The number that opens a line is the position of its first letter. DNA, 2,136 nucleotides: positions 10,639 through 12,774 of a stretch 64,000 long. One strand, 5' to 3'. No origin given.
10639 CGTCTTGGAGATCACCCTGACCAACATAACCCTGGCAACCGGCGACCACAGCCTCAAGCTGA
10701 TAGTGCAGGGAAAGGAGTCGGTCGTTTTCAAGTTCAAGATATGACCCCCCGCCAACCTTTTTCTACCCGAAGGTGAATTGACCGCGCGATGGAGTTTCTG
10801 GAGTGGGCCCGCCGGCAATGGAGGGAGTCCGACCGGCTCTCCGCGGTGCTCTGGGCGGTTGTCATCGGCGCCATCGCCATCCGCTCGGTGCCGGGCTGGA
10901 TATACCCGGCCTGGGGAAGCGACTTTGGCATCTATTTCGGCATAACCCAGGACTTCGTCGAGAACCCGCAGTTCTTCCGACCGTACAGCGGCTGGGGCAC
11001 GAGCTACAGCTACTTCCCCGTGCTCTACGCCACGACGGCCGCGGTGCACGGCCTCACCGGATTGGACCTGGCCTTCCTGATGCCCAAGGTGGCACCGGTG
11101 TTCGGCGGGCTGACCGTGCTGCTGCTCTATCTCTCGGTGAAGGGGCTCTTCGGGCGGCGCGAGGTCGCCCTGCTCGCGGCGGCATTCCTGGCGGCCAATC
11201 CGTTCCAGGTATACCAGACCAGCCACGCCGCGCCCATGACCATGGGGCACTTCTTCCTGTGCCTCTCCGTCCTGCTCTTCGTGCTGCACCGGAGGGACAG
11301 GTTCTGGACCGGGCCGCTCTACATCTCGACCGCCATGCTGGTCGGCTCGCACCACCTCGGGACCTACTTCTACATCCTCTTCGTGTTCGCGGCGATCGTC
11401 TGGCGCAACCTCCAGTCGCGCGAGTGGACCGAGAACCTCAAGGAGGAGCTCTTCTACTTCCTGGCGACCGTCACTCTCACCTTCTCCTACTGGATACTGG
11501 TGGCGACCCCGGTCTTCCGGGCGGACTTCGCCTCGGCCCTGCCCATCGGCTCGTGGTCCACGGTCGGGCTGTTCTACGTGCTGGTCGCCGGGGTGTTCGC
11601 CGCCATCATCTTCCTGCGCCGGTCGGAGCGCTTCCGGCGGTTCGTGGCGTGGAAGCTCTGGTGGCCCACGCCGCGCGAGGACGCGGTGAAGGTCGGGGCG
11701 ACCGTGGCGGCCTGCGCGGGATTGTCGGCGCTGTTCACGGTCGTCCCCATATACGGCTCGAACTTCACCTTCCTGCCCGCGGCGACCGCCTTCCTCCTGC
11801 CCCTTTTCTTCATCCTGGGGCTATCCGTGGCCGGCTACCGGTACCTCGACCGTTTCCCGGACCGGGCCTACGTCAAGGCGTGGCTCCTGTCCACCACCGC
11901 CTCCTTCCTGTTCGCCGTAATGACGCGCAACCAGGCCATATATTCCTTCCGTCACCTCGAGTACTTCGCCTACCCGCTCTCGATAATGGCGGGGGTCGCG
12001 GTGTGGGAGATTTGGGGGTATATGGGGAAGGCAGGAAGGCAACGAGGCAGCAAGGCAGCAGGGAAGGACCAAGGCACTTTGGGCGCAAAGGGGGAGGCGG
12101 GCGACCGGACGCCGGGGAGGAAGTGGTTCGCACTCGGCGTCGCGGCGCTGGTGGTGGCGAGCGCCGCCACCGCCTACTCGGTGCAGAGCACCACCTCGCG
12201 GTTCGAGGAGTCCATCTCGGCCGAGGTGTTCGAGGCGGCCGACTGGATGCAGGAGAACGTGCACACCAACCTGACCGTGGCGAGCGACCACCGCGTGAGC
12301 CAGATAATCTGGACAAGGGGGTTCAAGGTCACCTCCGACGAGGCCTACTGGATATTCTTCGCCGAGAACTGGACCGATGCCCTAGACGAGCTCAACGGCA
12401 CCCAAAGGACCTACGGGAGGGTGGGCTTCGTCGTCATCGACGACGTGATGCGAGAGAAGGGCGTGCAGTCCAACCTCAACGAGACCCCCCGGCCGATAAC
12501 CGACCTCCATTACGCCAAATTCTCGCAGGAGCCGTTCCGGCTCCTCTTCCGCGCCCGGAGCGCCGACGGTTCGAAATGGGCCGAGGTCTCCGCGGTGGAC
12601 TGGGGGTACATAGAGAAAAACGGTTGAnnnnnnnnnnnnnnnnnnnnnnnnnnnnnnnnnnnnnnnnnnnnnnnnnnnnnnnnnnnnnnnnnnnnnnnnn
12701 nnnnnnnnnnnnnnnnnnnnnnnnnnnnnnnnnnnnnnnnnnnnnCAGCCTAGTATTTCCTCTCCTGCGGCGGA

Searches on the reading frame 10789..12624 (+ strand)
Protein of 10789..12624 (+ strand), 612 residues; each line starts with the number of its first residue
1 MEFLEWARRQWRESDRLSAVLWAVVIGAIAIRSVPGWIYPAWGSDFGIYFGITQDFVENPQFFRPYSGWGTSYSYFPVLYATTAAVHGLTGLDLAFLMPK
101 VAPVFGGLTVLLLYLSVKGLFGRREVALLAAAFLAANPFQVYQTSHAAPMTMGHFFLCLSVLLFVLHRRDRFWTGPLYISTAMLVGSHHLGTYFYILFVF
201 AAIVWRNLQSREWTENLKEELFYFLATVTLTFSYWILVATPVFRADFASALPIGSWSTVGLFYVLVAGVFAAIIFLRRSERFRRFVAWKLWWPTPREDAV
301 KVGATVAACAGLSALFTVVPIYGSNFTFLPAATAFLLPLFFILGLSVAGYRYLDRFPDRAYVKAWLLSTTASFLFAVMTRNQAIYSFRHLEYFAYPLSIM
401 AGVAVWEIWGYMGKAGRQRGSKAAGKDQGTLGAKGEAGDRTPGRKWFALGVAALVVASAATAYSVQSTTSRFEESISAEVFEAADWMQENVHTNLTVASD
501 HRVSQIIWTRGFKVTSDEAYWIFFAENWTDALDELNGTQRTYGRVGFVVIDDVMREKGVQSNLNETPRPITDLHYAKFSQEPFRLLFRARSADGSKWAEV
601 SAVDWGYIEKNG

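Call 51: search_protein_families(library=pfam, proteins=[window:10789-12624:+], max_evalue=0.05)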
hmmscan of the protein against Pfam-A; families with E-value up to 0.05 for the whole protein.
window:10789-12624:+ (612 aa): 0 families

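Call 99: search_protein_families(library=ncbifam, proteins=[window:10789-12624:+], max_evalue=1)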
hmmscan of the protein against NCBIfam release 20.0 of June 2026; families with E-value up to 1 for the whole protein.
window:10789-12624:+ (612 aa): 2 families
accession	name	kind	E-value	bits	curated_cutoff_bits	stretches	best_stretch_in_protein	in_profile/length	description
TIGR04154.1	archaeo_STT3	subfamily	0.00039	18.9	450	2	67-164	67-166/831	oligosaccharyl transferase, archaeosortase A system-associated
NF005025.0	PRK06433.1-5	equivalog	0.042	14.2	95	1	215-274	9-65/96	NADH dehydrogenase subunit J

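Call 100: search_solved_structures(query=window:10789-12624:+, max_evalue=1)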
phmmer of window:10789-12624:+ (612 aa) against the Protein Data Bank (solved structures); distinct sequences matched with E-value up to 1: 0.
